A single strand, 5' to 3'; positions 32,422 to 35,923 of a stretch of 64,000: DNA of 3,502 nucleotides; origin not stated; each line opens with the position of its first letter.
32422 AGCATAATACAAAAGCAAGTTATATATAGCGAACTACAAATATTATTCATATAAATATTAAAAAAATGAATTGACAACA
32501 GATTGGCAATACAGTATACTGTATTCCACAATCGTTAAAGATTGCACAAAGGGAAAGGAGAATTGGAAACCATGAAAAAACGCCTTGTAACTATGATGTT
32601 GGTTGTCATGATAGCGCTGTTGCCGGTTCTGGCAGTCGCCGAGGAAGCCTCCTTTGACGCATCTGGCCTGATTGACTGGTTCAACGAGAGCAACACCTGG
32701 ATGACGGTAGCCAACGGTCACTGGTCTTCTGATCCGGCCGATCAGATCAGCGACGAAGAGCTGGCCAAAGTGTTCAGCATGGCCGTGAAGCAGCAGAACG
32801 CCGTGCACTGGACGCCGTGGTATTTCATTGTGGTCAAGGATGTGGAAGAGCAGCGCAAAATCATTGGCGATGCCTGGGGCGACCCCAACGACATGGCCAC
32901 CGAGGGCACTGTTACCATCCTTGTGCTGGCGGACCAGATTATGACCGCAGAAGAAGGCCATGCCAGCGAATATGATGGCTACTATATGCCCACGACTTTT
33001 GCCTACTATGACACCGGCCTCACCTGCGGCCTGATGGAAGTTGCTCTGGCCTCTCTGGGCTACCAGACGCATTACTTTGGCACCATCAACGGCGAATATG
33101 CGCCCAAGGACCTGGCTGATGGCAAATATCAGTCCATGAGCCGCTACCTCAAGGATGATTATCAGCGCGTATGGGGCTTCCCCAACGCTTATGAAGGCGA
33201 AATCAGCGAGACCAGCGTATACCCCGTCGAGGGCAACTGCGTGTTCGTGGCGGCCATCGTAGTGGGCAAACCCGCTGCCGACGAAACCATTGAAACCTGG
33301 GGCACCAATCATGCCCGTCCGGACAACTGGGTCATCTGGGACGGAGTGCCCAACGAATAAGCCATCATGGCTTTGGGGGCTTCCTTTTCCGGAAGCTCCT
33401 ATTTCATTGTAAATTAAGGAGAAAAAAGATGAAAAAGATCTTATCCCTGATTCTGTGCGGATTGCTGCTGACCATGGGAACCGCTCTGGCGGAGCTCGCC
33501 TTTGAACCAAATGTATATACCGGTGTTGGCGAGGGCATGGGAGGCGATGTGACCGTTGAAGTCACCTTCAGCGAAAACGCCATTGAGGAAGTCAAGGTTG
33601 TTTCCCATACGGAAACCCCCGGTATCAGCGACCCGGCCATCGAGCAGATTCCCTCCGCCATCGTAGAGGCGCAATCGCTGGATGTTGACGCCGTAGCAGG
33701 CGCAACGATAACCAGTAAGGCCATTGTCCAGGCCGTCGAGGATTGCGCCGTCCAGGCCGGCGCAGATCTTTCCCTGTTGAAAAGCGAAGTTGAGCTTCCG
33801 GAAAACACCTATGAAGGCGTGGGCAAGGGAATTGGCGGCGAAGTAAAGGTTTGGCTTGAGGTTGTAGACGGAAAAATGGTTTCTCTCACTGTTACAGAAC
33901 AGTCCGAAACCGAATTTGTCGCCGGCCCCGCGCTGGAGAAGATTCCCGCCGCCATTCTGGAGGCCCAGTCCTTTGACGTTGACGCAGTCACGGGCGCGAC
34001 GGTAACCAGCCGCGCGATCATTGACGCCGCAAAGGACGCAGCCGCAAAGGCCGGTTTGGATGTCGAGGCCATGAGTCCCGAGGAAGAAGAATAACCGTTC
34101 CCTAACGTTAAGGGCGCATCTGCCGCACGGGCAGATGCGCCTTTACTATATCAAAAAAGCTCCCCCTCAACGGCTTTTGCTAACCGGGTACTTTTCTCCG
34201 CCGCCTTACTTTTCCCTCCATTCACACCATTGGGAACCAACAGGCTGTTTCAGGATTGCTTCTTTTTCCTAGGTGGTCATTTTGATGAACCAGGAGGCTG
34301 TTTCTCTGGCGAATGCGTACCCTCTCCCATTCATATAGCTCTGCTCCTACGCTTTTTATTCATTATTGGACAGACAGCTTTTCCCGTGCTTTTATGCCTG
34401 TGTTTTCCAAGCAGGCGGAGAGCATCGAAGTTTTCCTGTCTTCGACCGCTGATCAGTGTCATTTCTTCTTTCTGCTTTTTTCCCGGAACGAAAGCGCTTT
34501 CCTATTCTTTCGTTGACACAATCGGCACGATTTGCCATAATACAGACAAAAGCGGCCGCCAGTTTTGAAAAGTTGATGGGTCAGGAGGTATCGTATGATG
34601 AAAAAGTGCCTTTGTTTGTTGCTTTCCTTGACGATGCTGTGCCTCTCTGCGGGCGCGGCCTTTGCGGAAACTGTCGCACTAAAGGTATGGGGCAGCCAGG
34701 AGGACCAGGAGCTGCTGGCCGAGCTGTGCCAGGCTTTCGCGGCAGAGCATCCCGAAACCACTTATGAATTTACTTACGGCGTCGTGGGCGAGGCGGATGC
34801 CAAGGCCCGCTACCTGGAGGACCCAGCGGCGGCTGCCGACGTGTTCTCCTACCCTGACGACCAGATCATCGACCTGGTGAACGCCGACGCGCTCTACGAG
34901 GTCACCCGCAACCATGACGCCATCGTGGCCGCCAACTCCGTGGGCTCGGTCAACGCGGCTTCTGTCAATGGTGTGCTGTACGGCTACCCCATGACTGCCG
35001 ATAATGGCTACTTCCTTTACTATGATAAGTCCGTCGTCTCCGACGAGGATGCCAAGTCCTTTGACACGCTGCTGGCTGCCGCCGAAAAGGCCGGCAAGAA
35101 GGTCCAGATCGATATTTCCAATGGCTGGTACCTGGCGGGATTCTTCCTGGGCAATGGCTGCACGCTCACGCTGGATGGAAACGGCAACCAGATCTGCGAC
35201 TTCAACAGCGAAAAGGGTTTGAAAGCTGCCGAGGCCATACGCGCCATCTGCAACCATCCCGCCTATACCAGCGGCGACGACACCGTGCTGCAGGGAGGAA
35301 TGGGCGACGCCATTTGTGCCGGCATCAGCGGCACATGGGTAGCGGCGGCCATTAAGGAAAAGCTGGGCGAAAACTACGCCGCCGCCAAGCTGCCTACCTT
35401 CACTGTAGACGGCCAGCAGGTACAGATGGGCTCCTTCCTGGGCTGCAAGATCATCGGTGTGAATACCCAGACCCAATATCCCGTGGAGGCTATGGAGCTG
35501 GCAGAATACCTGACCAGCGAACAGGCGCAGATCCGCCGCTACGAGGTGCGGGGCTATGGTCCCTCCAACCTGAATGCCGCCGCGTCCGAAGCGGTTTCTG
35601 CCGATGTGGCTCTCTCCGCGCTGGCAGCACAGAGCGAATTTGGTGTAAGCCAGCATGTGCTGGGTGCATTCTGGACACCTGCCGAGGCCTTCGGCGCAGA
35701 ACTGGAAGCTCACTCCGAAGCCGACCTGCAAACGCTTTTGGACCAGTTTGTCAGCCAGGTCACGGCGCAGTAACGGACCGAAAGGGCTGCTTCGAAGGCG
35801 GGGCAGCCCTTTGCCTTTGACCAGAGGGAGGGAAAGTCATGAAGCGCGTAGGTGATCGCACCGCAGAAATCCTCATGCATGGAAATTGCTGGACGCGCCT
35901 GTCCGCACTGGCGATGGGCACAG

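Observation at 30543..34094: ApbE-centred extracytosolic flavoprotein module: exported nitroreductase-fold protein plus PplA-like tandem FMN_bind protein, under a TetR / 18-bp palindrome switch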

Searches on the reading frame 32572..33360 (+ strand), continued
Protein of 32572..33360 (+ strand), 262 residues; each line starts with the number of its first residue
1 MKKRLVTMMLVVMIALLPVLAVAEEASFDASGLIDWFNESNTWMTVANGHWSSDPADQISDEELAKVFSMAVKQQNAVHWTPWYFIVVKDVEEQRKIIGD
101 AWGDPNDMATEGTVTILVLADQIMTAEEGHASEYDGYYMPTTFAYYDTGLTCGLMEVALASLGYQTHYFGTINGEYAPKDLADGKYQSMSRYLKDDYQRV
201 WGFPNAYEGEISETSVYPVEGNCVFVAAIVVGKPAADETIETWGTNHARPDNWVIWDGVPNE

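Call 45: search_protein_representatives(alignment_id=A2)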
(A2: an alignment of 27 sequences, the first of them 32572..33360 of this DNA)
Query: 27 sequences, 256 profile positions. Proteins with E-value up to 0.001 (for the whole library): 84; up to 1e-10: 68; up to 1e-30: 22. The best 84 are listed.
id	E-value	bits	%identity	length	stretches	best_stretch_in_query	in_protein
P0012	8.0e-129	444.7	-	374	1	1-256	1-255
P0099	1.4e-79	283.4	-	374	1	1-256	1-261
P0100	1.5e-78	280.0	-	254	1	1-256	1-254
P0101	1.6e-77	276.7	-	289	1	19-256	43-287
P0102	4.3e-65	235.9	-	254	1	1-175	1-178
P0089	5.6e-65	235.5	-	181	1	21-160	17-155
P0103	6.4e-62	225.5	-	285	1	1-256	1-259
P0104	3.4e-53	196.9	-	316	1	20-256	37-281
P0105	2.6e-48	180.9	-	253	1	8-255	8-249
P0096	4.6e-47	176.8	-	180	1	152-256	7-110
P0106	3.2e-44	167.5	-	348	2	21-174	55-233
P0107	5.9e-41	156.8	-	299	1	18-256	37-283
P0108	3.3e-40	154.3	-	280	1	1-256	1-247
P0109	1.7e-36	142.1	-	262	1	1-256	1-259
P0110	4.1e-35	137.7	-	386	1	1-256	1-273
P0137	6.8e-19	84.5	-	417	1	29-256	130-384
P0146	1.8e-15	73.3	-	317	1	26-255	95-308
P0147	3.0e-15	72.5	-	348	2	23-171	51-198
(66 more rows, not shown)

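Call 49: find_encoding_contigs(protein=P0146, flank=6000, max_places=2)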
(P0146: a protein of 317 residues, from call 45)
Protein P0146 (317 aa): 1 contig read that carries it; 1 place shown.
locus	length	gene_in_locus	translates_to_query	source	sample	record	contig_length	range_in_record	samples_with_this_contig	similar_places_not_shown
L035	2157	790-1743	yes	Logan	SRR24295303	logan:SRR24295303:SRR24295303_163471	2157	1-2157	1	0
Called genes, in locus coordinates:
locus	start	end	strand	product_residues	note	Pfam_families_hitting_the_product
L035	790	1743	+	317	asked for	-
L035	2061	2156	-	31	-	?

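Call 52: find_encoding_contigs(protein=P0137, flank=6000, max_places=2)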
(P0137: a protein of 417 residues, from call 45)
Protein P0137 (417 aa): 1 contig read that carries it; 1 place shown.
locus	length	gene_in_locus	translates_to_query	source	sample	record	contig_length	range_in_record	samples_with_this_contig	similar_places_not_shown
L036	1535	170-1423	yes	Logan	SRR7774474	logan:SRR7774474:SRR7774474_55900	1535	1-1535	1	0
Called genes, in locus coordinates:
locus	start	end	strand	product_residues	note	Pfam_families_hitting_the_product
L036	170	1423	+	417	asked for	PF04205:FMN_bind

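Call 53: find_encoding_contigs(protein=P0109, flank=6000, max_places=2)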
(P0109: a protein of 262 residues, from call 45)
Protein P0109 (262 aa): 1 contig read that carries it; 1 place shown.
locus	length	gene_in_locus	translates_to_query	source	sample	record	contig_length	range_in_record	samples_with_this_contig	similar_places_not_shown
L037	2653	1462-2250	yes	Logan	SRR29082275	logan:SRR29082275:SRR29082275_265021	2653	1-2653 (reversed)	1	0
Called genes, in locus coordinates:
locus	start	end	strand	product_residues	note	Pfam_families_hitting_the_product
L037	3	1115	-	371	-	?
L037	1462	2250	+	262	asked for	-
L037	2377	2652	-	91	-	?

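Call 54: find_encoding_contigs(protein=P0103, flank=6000, max_places=2)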
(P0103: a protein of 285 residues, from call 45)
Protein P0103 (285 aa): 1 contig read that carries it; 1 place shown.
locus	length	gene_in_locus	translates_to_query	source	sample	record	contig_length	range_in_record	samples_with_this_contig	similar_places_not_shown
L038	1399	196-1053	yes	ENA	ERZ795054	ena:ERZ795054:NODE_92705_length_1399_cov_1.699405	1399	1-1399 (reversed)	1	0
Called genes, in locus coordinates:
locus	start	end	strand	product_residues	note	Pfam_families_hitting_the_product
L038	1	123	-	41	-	?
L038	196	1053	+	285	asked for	-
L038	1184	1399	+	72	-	?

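Call 55: find_encoding_contigs(protein=P0147, flank=6000, max_places=2)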
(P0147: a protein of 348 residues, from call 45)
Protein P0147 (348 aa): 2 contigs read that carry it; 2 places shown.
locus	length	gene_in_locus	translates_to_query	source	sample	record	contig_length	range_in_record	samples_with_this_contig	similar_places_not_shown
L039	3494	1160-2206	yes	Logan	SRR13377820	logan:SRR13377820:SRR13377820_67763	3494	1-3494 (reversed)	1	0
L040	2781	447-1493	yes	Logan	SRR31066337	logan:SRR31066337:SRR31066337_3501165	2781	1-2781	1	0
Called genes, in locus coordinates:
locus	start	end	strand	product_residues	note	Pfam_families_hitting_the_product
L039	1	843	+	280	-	?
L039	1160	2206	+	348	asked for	-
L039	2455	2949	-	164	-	-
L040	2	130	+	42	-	?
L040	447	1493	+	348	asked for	-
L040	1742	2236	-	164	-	-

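Call 58: find_related_loci(query=A4, collection=metagenome_contigs, flank=8000)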
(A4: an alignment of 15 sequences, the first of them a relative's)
Query A4 (283 aa) in metagenome_contigs; peptide patterns used: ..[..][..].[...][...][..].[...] (x = any residue, [..] = any of these).
76 stretches matched a pattern; 10 encode a relative of the query (tblastn E <= 1e-3); 10 distinct loci.
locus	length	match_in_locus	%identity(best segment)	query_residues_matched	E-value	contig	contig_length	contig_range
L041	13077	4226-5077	99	1-283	0e+0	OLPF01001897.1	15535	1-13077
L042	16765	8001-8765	39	1-254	1e-45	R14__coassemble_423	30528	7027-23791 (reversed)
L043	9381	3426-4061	41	47-256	3e-43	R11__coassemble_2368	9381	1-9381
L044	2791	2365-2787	39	55-191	3e-27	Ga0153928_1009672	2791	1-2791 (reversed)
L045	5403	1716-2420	31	47-267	9e-27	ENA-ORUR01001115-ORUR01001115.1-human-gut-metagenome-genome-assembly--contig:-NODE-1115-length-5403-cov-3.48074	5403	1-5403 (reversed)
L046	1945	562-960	37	55-183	4e-23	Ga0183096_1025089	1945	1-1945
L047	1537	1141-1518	34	47-170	2e-19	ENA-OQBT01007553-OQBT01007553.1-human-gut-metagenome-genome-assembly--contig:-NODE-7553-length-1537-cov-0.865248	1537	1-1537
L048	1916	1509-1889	37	46-170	7e-19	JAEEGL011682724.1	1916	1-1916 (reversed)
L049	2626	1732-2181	34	2-141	3e-15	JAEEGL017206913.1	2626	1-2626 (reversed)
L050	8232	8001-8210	37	55-130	2e-12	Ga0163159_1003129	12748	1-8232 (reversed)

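Call 61: search_protein_families(library=pfam, proteins=[L045:2443-3687:+, L042:6892-7986:+, L042:9283-12843:+, L042:5416-6375:-, L041:3487-4128:-, L041:5315-6262:+, L041:2318-3382:-, L043:4522-5340:+, L037:3-1115:-, L039:1-843:+], max_evalue=0.001)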
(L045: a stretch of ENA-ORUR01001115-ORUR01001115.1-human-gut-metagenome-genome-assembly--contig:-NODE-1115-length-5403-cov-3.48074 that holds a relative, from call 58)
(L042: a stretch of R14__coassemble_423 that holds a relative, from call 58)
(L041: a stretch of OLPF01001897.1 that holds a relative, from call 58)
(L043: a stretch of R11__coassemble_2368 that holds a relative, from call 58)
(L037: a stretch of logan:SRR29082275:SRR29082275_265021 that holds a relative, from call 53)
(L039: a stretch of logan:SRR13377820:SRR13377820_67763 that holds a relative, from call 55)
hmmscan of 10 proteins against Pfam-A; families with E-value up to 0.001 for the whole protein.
L045:2443-3687:+ (414 aa): 1 family
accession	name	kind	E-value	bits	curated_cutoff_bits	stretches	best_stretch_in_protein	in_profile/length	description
PF07690.21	MFS_1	-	1.2e-30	107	33.4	2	22-324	9-306/347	Major Facilitator Superfamily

L042:6892-7986:+ (364 aa): 0 families

L042:9283-12843:+ (1186 aa): 0 families

L042:5416-6375:- (319 aa): 0 families

L041:3487-4128:- (213 aa): 1 family
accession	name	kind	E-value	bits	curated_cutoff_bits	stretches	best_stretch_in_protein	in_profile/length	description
PF00440.29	TetR_N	-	6.2e-06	26.3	24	1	15-54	6-45/47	Bacterial regulatory proteins, tetR family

L041:5315-6262:+ (315 aa): 0 families

L041:2318-3382:- (354 aa): 0 families

L043:4522-5340:+ (272 aa): 0 families

L037:3-1115:- (371 aa): 3 families
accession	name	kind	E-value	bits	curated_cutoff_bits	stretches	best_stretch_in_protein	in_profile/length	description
PF22920.2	UvrC_RNaseH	-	2.1e-22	79.6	24.3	1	273-370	1-94/116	UvrC Ribonuclease H-like domain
PF01541.30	GIY-YIG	-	1.1e-08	35.7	22.6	1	23-95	2-74/78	GIY-YIG catalytic domain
PF02151.25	UVR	-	2.2e-05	24.5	21.5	1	226-256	2-32/36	UvrB/uvrC motif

L039:1-843:+ (280 aa): 2 families
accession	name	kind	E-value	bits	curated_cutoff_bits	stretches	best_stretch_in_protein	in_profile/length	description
PF13411.12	MerR_1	-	4.1e-13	49.7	21.6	1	1-66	3-67/69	MerR HTH family regulatory protein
PF00376.29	MerR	-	2.7e-09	37.2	28.2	1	1-37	2-38/38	MerR family regulatory protein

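Call 69: search_protein_families(library=pfam, proteins=[L002:8777-9421:+, L032:10761-11813:+, L019:11207-12220:-], max_evalue=0.01)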
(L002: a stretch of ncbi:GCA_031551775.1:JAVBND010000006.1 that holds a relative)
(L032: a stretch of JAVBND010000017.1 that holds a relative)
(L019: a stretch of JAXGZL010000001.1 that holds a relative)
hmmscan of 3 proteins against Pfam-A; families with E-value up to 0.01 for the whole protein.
L002:8777-9421:+ (214 aa): 0 families

L032:10761-11813:+ (350 aa): 1 family
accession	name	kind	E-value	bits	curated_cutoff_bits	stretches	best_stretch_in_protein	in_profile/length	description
PF04205.19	FMN_bind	-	3.4e-09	37.7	22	1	92-162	6-74/77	FMN-binding domain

L019:11207-12220:- (337 aa): 0 families

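Call 82: predict_structure(alignment_id=A5)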
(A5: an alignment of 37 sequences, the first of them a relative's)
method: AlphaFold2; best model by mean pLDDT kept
length: 374 residues; sequences in the alignment: 37
mean_pLDDT: 89.1   pTM: 0.67
mean pLDDT of the five models: 89.1, 88.2, 87.4, 87.2, 82.6
residues with pLDDT >= 90: 250; 70-90: 99; 50-70: 10; < 50: 15
segments of 3 or more residues with pLDDT < 50: 266-280
pLDDT, mean of each block of 10 residues (from residue 1): 89 82 72 86 91 98 95 78 97 95 95 97 96 92 93 94 92 95 94 92 80 93 97 90 81 90 58 44 78 94 96 97 90 97 97 92 98 94
secondary structure, 60 per line:
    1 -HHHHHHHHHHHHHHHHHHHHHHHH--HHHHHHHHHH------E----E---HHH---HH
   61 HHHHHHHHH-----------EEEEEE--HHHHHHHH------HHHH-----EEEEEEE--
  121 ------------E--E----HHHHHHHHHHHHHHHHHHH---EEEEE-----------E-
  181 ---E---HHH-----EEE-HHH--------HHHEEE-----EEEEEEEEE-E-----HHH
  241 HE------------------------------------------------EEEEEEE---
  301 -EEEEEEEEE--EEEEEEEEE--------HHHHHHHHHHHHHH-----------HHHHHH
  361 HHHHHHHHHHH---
elements in order: H2-25 H28-37 H59-69 E81-86 H89-96 H103-106 E112-118 H141-159 E163-167 E196-198 E214-216 E222-230 H238-241 E291-297 E302-310 E313-321 H330-343 H355-371
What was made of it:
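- This fits a swinging relay arm (call 82).
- Tried and rejected: The fusion model has a disordered linker and pTM 0.67 (call 82), so no defined interface can be claimed.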

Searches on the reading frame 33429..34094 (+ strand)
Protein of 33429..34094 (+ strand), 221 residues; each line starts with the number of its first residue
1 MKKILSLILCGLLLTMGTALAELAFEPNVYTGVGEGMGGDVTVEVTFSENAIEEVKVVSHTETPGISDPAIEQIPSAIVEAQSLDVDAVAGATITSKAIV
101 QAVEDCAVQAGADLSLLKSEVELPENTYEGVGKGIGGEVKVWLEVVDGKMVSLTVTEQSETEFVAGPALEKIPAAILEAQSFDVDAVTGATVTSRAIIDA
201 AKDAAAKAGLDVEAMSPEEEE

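Call 3: search_protein_families(library=pfam, proteins=[window:33429-34094:+], max_evalue=0.01)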
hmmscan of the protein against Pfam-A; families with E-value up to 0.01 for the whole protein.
window:33429-34094:+ (221 aa): 1 family
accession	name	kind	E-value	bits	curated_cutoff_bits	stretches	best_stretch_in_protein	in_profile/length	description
PF04205.19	FMN_bind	-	2e-34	118.5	22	2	36-106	1-75/77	FMN-binding domain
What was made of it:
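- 33429..34094 (+): Exported protein of two FMN_bind domains (221 aa). Flavinylation motifs are DAVAGAT (Thr93, codon 33705-33707) and DAVTGAT (Thr191, codon 33999-34001). PF04205 2e-34, two stretches (call 3).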

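Call 4: search_protein_families(library=ncbifam, proteins=[window:33429-34094:+], max_evalue=0.01)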
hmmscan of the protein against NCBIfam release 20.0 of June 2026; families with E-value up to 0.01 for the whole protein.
window:33429-34094:+ (221 aa): 10 families
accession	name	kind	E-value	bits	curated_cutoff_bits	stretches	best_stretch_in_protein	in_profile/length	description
TIGR01947.1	rnfG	subfamily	2.4e-14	53.9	102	2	30-106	86-181/187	RnfABCDGE type electron transport complex subunit G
NF045876.1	RnfG_DVU2794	exception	5.7e-12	45.5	205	2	32-106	89-175/190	RnfABCDGE type electron transport complex subunit G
NF002519.0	PRK01908.1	equivalog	3.3e-09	36.7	178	0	183-207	167-191/209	electron transport complex subunit RsxG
NF041840.1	rnfG_Methano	equivalog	2.2e-08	33.9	230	2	43-104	107-178/189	Rnf electron transport complex subunit RnfG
NF003747.0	PRK05346.1-2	equivalog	5.8e-05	22.4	336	0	79-104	211-236/260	Na(+)-translocating NADH-quinone reductase subunit C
NF003749.0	PRK05346.1-5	equivalog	0.00017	21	255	0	134-197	179-234/261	Na(+)-translocating NADH-quinone reductase subunit C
NF003748.0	PRK05346.1-4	equivalog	0.0022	17.5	455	0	112-199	162-241/265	Na(+)-translocating NADH-quinone reductase subunit C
NF046105.1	TransRegNosR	equivalog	0.0032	15.8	1000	0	81-158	128-204/680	transcriptional regulator NosR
TIGR01938.1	nqrC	equivalog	0.0061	16.2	144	0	79-102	214-237/251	NADH:ubiquinone reductase (Na(+)-transporting) subunit C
NF003746.0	PRK05346.1-1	equivalog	0.007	15.5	337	0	68-101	205-238/264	Na(+)-translocating NADH-quinone reductase subunit C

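Call 6: search_solved_structures(query=window:33429-34094:+, max_evalue=0.01, show_alignments=1)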
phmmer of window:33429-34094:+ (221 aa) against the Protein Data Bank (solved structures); distinct sequences matched with E-value up to 0.01: 1.
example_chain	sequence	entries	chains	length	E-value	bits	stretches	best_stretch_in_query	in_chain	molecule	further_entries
8p2b_A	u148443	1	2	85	1.2e-12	51.3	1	31-111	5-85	Clostridiaceae bacterium FMN4 domain 1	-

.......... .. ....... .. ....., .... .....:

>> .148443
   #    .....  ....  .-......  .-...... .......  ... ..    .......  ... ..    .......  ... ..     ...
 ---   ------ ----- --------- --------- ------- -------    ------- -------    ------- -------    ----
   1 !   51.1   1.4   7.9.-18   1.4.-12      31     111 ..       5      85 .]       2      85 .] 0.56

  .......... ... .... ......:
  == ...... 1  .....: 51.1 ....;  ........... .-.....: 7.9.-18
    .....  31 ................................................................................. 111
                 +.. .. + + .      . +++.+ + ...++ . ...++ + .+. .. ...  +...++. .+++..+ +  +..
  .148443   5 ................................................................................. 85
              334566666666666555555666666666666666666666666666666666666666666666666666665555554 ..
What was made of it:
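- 33429..34094 (+): Best PDB relative is 8p2b, 'FMN4 domain 1', from a multi-flavinylated protein (call 6).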

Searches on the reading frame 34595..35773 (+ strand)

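Call 3: search_protein_families(library=pfam, proteins=[window:34595-35773:+], max_evalue=0.01)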
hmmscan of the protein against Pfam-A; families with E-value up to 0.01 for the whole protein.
window:34595-35773:+ (392 aa): 3 families
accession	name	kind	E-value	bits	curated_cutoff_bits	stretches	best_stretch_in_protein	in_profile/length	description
PF13416.11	SBP_bac_8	-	1.8e-35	123.6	27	1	44-340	2-277/279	Bacterial extracellular solute-binding protein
PF01547.30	SBP_bac_1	-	1.7e-14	55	26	1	43-312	12-306/307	Bacterial extracellular solute-binding protein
PF13531.11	SBP_bac_11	-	0.0038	17.5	25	0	29-101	1-69/227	Bacterial extracellular solute-binding protein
